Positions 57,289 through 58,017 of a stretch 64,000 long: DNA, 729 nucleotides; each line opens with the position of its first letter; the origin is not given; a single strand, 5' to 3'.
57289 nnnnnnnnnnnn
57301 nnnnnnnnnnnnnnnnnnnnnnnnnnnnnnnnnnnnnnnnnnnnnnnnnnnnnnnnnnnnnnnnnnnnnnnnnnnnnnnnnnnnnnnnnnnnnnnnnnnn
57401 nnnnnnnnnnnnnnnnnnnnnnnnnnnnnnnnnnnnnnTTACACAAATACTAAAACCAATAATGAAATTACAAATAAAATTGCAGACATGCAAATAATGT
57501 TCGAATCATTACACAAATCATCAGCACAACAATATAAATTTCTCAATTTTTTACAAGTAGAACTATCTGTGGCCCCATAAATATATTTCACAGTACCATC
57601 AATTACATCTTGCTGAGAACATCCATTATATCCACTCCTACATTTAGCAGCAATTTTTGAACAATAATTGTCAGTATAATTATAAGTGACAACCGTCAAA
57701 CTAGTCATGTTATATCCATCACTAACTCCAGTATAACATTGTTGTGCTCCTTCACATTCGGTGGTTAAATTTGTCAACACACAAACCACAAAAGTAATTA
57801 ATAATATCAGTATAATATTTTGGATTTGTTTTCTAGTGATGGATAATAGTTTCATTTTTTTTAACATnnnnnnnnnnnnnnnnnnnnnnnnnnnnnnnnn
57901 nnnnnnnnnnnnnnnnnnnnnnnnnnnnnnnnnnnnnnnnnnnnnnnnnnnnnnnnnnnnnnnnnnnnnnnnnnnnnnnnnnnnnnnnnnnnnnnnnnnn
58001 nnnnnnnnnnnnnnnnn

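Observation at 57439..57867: CD59/Ly6/uPAR-like (three-finger, LU-domain) GPI-anchored mini-protein in a protist-like genome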

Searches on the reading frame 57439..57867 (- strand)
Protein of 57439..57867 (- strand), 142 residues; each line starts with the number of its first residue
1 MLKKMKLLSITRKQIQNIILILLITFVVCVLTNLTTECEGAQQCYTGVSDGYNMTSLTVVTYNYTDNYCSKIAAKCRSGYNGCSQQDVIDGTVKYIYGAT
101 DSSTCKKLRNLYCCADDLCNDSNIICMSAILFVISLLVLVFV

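Call 3: search_protein_families(library=pfam, proteins=[window:57439-57867:-], max_evalue=10)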
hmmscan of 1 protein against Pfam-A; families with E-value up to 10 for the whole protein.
window:57439-57867:- (142 aa): 1 family
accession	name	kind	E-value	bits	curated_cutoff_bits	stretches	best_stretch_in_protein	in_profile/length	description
PF01064.29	Activin_recp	-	0.88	11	20.9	1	32-121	13-77/79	Activin types I and II receptor domain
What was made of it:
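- Closest known: Ectodomains of TGF-beta/activin/BMP receptors. Same: Activin_recp is the only Pfam family reported for the full-length N. gruberi protein (E 0.88, call 3).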

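Call 5: find_encoding_contigs(protein=window:57439-57867:-, flank=5000, max_places=6)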
Protein window:57439-57867:- (142 aa): no gene with exactly this product is on record in the collection.

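Call 6: find_homologous_proteins(query=window:57439-57867:-, max_evalue=10)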
Query window:57439-57867:- (142 aa): 1 proteins with E <= 10 among 21 candidates.
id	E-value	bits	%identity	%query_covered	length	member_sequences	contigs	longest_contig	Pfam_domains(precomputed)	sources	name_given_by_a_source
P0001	8.2e-83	293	100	97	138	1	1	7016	-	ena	-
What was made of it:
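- No N. gruberi protein matching the ORF was found in the collections (calls 5, 6).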

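Call 7: find_encoding_contigs(protein=P0001, flank=10000)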
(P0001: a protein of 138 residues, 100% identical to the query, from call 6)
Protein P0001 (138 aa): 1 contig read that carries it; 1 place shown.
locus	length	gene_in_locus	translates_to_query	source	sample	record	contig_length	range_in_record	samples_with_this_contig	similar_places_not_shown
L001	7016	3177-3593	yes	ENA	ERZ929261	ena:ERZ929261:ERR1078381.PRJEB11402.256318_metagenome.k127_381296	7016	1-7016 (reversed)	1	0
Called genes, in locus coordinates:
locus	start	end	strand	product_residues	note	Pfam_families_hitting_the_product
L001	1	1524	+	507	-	?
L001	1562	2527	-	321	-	PF03071:GNT-I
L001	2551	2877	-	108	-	-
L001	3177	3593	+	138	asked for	-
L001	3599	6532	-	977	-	PF17681:GCP_N_terminal, PF04130:GCP_C_terminal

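Call 22: predict_structure(protein=window:57439-57867:-)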
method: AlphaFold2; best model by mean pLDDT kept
length: 142 residues; sequences in the alignment: 1
mean_pLDDT: 55.7   pTM: 0.41
mean pLDDT of the five models: 55.7, 54.8, 54.9, 52.2, 49.6
residues with pLDDT >= 90: 1; 70-90: 39; 50-70: 29; < 50: 73
segments of 3 or more residues with pLDDT < 50: 42-66, 68-70, 75-118
pLDDT, mean of each block of 10 residues (from residue 1): 64 86 82 64 44 34 43 48 40 39 42 42 67 79 81
secondary structure, 60 per line:
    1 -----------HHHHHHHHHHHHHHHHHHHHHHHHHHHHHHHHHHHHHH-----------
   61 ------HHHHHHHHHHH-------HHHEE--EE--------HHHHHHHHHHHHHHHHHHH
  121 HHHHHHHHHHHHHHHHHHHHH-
elements in order: H12-49 H67-77 H102-141
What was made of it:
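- The single-sequence model was poor (pLDDT 55.7, mostly helical; call 22). The single-sequence model disagrees (call 22).
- Tried and rejected: Single-sequence AF2 gave a poor, mostly helical model (pLDDT 55.7; call 22).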

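Call 73: find_related_loci(query=window:57439-57867:-, collection=metagenome_contigs, flank=4000)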
Query window:57439-57867:- (142 aa) in metagenome_contigs; peptide patterns used: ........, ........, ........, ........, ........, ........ (x = any residue, [..] = any of these).
446 stretches matched a pattern, but none encodes a relative of the query by tblastn (E <= 1e-3).
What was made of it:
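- No relative was found in JGI metagenome contigs either (call 73).
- Tried and rejected: A metagenome-contig scan with the protein found nothing (call 73).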
